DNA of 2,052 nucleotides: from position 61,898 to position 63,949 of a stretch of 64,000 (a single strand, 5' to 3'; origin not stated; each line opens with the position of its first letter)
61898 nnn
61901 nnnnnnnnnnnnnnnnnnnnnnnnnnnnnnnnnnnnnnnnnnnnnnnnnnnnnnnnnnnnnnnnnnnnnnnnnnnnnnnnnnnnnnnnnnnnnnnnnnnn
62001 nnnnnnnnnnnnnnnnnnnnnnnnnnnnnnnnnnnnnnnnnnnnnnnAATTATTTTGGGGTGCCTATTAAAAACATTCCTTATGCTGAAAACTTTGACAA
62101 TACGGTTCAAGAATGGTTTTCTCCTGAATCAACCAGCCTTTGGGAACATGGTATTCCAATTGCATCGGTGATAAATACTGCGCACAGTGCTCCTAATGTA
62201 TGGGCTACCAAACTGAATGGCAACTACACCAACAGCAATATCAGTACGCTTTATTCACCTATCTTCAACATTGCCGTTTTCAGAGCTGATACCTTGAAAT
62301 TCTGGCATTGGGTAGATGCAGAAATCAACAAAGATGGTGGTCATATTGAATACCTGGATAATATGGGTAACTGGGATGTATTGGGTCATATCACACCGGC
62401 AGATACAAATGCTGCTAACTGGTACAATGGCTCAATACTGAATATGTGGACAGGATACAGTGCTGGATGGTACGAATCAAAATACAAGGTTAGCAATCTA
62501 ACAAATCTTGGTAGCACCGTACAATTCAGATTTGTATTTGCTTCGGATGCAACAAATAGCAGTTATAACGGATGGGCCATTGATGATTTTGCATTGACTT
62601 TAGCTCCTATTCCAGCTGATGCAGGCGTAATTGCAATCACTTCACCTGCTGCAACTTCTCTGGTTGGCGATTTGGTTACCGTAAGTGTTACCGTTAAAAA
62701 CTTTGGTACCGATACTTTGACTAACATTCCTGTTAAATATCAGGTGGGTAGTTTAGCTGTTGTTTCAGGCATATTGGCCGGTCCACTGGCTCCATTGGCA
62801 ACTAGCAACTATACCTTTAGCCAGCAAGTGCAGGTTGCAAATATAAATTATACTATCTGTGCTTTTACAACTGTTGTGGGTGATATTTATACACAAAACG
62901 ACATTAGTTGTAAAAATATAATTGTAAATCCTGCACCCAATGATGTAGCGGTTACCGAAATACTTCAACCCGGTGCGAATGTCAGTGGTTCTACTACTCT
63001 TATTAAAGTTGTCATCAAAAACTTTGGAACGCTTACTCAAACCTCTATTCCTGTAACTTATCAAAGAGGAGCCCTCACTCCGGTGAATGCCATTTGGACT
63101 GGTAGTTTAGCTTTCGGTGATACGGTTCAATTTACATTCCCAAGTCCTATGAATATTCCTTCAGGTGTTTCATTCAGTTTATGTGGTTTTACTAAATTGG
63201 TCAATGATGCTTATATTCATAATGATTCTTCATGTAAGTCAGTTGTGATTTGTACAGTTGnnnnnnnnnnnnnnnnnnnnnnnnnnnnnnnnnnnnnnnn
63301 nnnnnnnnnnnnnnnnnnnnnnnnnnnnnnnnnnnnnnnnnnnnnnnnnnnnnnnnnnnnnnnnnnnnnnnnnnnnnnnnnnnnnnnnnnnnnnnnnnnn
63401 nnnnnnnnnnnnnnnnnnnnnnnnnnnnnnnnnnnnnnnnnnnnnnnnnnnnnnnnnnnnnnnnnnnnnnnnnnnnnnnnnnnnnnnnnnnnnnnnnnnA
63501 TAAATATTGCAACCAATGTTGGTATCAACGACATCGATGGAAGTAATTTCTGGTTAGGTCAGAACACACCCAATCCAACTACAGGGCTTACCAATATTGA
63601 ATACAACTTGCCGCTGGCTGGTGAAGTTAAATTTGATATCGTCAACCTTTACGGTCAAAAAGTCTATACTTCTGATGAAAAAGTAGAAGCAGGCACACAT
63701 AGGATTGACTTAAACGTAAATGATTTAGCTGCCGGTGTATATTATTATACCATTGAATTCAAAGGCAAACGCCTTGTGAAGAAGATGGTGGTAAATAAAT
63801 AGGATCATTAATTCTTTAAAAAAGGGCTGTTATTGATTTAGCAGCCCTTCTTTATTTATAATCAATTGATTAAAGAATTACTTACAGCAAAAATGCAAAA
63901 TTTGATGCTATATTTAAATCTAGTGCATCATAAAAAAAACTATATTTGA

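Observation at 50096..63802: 13.7-kb single ORF encoding a 4568-aa T9SS-sorted beta-helix/CARDB mega-protein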

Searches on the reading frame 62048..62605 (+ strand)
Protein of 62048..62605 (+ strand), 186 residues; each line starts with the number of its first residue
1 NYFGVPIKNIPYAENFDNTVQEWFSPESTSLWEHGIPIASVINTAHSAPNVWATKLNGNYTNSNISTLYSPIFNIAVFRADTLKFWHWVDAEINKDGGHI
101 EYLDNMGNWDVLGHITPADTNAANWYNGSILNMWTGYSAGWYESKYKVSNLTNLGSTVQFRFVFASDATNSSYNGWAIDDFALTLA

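Call 11: search_protein_families(library=pfam, proteins=[window:62048-62605:+], max_evalue=1)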
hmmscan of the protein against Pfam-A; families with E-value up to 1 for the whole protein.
window:62048-62605:+ (186 aa): 1 family
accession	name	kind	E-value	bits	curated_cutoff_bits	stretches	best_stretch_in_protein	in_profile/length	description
PF23218.1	PH_AIR9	-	0.29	12.1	27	1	54-94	32-72/97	AIR9 PH-like domain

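Call 12: search_protein_families(library=ncbifam, proteins=[window:62048-62605:+], max_evalue=1)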
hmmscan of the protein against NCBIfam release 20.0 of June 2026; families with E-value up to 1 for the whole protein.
window:62048-62605:+ (186 aa): 1 family
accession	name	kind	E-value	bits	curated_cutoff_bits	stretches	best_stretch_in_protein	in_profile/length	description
NF038111.1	rhom_dep_M36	equivalog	0.00017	19.1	1700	1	72-183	1045-1163/1315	rhombosortase-dependent M36 family metallopeptidase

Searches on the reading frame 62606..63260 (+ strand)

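Call 60: search_protein_families(library=ncbifam, proteins=[window:62606-63260:+], max_evalue=1)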
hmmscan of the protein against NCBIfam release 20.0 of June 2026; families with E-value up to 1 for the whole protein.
window:62606-63260:+ (218 aa): 1 family
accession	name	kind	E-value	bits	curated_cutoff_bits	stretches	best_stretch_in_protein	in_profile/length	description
TIGR01451.2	B_ant_repeat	repeat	0.015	15.3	24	1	13-43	3-33/53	DUF11 type repeat protein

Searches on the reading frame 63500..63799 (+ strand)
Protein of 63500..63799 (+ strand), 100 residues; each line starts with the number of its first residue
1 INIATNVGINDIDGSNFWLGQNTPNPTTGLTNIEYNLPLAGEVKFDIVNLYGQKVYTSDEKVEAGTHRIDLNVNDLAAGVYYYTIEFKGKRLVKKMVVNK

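Call 60: search_protein_families(library=ncbifam, proteins=[window:63500-63799:+], max_evalue=1)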
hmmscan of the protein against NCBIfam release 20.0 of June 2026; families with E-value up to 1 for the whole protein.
window:63500-63799:+ (100 aa): 5 families
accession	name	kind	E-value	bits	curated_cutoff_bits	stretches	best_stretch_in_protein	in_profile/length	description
TIGR04183.1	Por_Secre_tail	domain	3.1e-11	43.1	23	1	23-99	2-72/72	T9SS type A sorting domain-containing protein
NF052323.1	T9SSA_dep_M6i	equivalog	2.1e-08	32.6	600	1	22-88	960-1027/1043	T9SS-dependent M6-like inactivated metalloprotease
NF038113.1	T9SSA_dep_M36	equivalog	1.1e-07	30.4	885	1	22-99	795-869/869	T9SS-dependent M36 family metallopeptidase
NF050177.1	TapA_OM_Porphy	equivalog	0.014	14.1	500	1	23-98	474-543/544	TapA/TapC family T9SS-dependent outer membrane protein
NF052644.1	T9SS_DNase_Rie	equivalog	0.071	12.4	260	1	35-97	192-249/251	T9SS-dependent surface endonuclease, AS87_RS02955 family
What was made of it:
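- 63557..63802 (+): Type A T9SS C-terminal sorting domain (aa 4488-4568) and stop codon. TIGR04183, 43.1 bits against a cut-off of 23 (call 60).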
